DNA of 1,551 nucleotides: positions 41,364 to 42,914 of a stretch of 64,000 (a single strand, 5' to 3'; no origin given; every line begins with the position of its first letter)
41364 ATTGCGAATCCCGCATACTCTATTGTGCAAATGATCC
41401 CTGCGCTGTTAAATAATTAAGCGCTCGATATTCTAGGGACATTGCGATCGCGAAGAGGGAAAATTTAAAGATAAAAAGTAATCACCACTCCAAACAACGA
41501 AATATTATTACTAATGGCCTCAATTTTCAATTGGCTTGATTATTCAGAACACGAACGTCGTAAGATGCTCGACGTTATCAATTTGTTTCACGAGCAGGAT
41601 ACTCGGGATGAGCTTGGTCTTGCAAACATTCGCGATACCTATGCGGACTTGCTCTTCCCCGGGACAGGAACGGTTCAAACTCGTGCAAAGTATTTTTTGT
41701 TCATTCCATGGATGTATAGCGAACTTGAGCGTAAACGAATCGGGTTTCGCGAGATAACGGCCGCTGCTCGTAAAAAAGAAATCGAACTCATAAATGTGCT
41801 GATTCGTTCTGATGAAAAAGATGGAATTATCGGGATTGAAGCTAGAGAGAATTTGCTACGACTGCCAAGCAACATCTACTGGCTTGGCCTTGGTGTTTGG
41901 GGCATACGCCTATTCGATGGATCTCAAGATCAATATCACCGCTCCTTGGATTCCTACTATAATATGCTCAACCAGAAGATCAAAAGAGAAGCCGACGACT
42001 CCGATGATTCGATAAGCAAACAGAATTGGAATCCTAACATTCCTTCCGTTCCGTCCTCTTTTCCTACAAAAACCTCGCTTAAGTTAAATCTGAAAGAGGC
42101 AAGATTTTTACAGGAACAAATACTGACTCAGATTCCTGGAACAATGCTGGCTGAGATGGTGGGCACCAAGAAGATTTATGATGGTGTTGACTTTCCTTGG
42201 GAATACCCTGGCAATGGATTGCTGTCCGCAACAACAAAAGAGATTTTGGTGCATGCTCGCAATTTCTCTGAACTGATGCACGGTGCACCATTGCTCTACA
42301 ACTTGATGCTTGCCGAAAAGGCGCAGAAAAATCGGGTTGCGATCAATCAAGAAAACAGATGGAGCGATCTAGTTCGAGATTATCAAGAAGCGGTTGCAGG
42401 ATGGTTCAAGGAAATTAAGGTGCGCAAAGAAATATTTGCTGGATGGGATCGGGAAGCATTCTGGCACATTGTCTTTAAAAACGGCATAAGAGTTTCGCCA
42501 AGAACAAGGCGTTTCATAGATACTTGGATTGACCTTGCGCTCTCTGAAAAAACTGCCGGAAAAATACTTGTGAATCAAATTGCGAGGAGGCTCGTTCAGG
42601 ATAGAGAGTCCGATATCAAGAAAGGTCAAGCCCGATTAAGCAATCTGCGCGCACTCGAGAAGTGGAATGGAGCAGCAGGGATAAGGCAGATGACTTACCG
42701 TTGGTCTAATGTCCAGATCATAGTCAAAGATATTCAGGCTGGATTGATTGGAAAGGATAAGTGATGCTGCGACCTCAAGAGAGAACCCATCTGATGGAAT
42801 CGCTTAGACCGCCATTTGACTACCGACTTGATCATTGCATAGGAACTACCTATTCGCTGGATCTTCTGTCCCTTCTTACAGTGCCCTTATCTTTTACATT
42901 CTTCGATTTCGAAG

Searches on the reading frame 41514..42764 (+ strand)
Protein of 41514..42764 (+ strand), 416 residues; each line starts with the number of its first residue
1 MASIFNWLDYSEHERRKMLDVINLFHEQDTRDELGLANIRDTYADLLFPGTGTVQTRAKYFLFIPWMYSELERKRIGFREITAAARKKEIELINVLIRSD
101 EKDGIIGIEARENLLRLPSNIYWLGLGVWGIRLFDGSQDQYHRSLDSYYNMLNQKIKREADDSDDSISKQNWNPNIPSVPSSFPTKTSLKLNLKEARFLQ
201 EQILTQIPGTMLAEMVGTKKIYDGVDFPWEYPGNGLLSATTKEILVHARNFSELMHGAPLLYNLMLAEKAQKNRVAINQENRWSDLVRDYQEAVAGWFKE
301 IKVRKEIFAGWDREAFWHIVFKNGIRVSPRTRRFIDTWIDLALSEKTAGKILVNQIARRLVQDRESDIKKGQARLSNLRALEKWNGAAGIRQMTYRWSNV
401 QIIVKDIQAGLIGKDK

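Call 73: search_protein_families(library=pfam, proteins=[window:41514-42764:+], max_evalue=0.0001)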
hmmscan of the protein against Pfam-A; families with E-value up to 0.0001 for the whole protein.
window:41514-42764:+ (416 aa): 1 family
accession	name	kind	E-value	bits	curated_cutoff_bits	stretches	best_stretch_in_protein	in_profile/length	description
PF19888.4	DUF6361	-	3e-64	217.9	25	1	3-399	2-376/388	Family of unknown function (DUF6361)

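Call 88: search_protein_families(library=padloc, proteins=[window:41514-42764:+], max_evalue=0.00001)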
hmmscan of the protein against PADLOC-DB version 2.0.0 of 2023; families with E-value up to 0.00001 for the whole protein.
window:41514-42764:+ (416 aa): 1 family
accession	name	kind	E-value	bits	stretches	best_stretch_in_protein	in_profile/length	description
PDLC03828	ZacA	-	1.9e-128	427.5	1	1-411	1-394/396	-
